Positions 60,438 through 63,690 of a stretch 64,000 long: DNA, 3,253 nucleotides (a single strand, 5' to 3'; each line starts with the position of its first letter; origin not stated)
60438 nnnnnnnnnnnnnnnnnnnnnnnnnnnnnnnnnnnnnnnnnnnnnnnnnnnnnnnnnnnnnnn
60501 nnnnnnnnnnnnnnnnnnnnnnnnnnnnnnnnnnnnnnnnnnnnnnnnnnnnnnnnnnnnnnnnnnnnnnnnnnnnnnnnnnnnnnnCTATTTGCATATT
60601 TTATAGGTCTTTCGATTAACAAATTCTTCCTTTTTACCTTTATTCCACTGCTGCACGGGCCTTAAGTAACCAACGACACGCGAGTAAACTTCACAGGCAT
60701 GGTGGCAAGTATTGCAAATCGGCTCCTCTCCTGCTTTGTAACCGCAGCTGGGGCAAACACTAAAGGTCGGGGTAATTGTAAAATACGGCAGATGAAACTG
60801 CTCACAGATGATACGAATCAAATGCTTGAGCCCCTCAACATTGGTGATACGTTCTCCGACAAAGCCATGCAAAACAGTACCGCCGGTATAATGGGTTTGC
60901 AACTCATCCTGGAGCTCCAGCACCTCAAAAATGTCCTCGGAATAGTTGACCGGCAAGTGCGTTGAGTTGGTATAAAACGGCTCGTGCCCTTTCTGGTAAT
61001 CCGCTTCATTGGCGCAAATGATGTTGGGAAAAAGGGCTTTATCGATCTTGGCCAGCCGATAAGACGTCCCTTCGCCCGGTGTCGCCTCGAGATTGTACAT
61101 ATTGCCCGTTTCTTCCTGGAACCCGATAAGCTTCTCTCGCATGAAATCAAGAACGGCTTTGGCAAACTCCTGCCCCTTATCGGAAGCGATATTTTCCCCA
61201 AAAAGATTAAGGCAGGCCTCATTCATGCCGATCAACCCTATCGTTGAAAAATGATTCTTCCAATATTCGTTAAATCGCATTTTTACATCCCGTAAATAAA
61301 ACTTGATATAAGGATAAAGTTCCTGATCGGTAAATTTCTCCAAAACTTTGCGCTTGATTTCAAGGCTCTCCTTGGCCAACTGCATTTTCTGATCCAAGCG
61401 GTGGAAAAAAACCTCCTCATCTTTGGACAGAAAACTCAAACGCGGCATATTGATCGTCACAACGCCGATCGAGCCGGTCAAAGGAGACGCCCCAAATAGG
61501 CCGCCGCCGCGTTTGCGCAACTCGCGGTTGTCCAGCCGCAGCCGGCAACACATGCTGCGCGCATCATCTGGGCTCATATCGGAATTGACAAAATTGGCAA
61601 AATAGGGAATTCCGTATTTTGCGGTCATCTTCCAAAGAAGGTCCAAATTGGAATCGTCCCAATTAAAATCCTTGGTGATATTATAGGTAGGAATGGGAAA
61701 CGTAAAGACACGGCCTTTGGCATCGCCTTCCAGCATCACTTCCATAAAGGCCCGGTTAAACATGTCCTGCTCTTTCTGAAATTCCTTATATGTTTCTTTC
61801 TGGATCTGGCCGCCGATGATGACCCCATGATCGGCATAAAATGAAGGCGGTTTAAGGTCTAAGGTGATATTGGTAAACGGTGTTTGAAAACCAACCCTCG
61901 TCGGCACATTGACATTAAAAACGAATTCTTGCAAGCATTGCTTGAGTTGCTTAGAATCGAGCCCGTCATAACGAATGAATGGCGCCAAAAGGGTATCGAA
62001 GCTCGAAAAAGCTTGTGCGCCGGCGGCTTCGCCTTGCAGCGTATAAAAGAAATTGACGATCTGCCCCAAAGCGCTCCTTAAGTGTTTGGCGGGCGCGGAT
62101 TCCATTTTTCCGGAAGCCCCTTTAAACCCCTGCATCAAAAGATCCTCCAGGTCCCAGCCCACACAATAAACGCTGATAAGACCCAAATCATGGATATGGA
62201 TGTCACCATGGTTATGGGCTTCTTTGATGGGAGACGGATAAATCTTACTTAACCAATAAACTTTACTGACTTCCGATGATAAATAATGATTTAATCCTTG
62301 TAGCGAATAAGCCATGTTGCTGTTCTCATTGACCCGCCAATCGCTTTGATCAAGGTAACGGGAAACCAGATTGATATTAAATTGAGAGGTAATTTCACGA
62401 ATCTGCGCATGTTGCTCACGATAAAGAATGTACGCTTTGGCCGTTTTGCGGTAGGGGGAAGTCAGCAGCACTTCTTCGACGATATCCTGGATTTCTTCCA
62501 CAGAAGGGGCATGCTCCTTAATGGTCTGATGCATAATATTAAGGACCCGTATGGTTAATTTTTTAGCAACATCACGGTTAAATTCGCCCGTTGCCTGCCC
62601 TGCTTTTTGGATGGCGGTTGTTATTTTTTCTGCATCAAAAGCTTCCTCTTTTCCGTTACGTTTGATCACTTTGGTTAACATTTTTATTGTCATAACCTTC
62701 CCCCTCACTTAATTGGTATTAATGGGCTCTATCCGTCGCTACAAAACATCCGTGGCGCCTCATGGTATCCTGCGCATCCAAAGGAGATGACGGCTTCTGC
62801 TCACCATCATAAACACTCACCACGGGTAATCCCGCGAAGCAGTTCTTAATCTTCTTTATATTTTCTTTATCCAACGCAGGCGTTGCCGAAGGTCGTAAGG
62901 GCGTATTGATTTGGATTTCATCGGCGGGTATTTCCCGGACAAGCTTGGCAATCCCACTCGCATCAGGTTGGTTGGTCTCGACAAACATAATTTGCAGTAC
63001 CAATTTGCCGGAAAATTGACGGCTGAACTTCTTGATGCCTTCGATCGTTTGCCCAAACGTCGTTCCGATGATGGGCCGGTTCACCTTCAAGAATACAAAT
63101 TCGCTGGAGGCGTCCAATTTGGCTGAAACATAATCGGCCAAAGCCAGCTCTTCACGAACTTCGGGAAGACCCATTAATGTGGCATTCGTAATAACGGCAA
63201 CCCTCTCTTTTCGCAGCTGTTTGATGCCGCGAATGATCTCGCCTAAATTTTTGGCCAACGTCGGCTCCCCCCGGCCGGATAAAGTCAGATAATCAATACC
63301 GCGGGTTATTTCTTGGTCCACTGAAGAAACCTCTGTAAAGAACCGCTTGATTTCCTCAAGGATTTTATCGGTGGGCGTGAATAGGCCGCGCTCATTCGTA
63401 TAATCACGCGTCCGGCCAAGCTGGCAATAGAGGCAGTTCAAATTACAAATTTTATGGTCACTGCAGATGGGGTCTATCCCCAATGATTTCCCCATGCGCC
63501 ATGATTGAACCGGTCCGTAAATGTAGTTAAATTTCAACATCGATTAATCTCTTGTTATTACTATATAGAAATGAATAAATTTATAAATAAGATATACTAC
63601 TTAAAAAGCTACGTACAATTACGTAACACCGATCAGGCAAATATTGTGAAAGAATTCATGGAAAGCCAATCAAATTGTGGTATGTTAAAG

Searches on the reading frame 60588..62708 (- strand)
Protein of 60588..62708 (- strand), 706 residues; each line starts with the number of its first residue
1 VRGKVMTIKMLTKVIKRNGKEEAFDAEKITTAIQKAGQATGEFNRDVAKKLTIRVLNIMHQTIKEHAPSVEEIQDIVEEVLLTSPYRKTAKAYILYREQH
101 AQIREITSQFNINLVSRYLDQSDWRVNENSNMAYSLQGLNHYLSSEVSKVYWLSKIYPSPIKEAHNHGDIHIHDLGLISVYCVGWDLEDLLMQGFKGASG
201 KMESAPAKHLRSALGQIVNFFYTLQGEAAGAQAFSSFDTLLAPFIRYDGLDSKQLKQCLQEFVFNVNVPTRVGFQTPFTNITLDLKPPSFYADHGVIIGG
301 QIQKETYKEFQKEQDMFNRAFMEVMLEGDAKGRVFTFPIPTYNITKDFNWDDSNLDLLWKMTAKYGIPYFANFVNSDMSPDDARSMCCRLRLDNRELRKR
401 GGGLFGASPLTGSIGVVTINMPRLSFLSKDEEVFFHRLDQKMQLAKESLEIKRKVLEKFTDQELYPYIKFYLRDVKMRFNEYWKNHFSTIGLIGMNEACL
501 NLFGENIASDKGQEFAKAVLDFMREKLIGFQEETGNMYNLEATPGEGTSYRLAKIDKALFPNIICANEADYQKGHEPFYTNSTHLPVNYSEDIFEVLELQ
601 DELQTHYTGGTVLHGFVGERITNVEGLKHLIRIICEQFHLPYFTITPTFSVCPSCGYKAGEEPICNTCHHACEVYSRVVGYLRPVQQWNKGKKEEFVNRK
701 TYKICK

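Call 26: search_protein_families(library=pfam, proteins=[window:60588-62708:-], max_evalue=0.001)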
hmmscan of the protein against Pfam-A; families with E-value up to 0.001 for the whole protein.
window:60588-62708:- (706 aa): 2 families
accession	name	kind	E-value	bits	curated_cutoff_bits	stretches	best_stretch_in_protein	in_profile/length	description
PF13597.11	NRDD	-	1.1e-202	675.1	26.2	1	128-702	1-562/562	Anaerobic ribonucleoside-triphosphate reductase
PF03477.21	ATP-cone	-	2.2e-24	86.2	25.8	1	13-101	2-87/88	ATP cone domain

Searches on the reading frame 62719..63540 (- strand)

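Call 26: search_protein_families(library=pfam, proteins=[window:62719-63540:-], max_evalue=0.001)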
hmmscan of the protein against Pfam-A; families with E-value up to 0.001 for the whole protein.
window:62719-63540:- (273 aa): 1 family
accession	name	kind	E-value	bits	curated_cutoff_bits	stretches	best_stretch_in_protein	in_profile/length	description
PF04055.27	Radical_SAM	-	2.3e-14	54.3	29.5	1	31-185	6-149/166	Radical SAM superfamily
